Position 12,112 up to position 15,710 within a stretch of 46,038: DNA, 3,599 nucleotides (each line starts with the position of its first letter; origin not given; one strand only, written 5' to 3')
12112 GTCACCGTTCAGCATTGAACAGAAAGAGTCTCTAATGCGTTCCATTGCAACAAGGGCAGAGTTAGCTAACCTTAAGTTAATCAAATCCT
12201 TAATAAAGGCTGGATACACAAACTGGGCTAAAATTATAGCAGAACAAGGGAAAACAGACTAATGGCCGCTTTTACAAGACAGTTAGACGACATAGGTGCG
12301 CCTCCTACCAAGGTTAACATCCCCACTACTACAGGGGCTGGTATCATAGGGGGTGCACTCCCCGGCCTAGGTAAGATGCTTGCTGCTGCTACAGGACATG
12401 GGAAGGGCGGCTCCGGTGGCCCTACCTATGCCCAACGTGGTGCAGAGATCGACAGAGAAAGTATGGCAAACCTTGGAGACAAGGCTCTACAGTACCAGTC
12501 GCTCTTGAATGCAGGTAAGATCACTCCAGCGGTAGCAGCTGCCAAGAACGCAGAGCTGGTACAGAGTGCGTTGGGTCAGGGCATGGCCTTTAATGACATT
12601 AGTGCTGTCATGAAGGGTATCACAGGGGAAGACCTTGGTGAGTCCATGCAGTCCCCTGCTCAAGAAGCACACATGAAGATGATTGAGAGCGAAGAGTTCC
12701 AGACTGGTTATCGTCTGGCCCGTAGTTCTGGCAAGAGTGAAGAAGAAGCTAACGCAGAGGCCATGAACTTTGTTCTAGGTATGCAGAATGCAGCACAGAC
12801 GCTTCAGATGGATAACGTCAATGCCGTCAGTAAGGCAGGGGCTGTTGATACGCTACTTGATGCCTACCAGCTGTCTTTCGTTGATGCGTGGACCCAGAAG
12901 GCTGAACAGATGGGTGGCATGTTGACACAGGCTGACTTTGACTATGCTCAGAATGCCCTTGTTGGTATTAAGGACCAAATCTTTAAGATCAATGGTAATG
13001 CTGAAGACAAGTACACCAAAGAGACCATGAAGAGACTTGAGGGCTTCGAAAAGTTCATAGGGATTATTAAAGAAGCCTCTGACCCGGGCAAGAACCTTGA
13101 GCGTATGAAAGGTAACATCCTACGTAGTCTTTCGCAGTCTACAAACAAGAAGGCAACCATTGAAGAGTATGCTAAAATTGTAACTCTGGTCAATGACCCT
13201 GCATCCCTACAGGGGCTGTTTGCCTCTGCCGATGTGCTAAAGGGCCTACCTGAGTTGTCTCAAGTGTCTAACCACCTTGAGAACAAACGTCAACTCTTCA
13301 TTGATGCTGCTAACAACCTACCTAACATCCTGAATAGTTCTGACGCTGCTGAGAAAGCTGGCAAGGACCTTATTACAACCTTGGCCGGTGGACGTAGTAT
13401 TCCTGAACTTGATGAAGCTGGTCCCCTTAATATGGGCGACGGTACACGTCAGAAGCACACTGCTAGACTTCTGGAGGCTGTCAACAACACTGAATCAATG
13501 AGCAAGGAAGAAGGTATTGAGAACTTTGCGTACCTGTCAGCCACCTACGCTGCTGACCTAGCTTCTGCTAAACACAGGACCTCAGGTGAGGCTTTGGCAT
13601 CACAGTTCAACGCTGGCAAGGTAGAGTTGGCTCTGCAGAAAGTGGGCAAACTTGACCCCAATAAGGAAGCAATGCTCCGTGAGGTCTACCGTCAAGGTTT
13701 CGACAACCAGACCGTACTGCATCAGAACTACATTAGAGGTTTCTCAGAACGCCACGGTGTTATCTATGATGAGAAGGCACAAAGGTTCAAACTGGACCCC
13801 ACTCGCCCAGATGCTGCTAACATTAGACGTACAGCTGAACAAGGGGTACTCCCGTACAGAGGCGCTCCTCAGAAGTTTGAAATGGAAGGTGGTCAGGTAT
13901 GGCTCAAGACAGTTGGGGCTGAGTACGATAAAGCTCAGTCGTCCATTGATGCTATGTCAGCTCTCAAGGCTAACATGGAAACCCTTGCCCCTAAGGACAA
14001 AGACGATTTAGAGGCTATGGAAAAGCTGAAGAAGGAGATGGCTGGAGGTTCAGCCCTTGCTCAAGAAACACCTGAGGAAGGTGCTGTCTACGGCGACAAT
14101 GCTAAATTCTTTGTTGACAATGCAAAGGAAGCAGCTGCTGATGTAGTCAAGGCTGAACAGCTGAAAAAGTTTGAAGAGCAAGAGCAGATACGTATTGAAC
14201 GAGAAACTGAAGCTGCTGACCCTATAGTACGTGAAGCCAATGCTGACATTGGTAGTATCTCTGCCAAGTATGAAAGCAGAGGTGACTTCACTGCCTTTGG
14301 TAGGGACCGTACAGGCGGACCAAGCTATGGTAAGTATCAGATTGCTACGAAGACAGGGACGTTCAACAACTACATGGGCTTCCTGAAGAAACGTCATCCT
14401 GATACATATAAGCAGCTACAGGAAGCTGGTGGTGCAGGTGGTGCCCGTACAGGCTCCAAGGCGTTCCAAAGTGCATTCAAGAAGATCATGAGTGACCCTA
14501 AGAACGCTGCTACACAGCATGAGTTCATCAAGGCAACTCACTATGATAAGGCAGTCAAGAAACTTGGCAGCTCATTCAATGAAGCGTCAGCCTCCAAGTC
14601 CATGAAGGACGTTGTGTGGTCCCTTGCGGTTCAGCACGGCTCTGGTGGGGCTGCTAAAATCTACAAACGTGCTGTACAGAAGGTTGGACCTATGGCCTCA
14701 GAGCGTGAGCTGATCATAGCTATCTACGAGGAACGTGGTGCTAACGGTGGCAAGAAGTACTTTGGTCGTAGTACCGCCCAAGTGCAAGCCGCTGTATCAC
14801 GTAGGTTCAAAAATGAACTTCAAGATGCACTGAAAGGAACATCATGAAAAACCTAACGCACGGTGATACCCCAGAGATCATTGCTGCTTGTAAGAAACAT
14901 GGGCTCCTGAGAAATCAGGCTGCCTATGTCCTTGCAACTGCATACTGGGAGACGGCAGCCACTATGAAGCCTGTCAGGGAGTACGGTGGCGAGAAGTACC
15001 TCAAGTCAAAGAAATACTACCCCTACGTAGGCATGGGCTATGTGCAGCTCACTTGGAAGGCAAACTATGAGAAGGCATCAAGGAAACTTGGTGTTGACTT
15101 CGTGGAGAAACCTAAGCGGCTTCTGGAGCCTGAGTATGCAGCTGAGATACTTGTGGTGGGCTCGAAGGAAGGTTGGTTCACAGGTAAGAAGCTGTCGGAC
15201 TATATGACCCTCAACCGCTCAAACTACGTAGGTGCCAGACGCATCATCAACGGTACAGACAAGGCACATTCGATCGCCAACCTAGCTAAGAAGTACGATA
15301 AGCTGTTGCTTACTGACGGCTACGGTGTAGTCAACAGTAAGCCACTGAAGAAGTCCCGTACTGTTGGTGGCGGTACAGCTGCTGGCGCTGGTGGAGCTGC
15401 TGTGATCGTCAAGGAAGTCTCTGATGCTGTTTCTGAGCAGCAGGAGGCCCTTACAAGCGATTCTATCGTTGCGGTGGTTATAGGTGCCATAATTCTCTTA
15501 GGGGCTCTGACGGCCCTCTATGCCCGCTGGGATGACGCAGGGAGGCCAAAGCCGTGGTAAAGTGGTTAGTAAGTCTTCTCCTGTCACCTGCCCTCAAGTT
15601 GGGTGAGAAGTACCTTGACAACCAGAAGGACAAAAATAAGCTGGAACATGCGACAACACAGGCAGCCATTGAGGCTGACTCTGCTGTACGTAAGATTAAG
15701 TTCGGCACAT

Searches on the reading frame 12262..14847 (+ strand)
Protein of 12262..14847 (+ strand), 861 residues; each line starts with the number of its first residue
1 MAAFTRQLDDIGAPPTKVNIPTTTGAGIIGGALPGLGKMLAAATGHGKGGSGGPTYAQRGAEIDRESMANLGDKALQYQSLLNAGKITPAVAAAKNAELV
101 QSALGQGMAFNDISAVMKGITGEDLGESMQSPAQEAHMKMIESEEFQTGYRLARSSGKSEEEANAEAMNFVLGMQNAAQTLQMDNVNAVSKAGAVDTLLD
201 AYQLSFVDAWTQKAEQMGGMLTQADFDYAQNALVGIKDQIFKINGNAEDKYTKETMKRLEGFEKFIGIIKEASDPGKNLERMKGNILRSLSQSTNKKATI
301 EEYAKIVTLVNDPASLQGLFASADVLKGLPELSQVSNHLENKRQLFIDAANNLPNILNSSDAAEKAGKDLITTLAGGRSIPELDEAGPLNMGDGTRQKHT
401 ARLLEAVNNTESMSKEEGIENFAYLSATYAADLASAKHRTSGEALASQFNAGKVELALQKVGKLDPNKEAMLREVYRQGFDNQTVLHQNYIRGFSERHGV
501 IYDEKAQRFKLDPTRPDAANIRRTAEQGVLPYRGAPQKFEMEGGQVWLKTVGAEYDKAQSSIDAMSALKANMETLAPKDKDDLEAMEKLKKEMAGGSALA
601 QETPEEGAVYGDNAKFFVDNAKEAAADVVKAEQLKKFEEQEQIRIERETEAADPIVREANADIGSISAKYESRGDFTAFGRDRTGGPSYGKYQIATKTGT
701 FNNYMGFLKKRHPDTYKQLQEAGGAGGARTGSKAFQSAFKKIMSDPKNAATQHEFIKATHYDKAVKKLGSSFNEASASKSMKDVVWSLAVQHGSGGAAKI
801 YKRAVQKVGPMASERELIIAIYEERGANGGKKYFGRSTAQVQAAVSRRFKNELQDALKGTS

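Call 60: search_protein_families(library=phrogs, proteins=[window:12262-14847:+], max_evalue=0.0001)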
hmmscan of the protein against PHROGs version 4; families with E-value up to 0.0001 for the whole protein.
window:12262-14847:+ (861 aa): 1 family
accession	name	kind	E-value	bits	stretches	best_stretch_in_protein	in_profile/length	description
phrog_26249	-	unknown function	8.6e-27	94.1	1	661-858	1465-1663/1925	-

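Call 62: search_protein_families(library=pfam, proteins=[window:12262-14847:+], max_evalue=0.001)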
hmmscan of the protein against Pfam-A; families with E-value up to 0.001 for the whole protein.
window:12262-14847:+ (861 aa): 1 family
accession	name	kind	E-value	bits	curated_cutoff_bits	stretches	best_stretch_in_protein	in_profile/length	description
PF21277.2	T6SS_VgrG3-like_C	-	4.2e-29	102.3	27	1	663-852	1-182/183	Type VI secretion system spike protein VgrG3-like, C-terminal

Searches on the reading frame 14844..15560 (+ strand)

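Call 60: search_protein_families(library=phrogs, proteins=[window:14844-15560:+], max_evalue=0.0001)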
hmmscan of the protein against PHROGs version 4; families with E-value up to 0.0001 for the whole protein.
window:14844-15560:+ (238 aa): 2 families
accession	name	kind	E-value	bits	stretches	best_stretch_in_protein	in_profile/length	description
phrog_29753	-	unknown function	2.6e-30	106.8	1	23-151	243-370/374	-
phrog_181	-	lysis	3e-29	103.5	1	10-160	353-536/769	endolysin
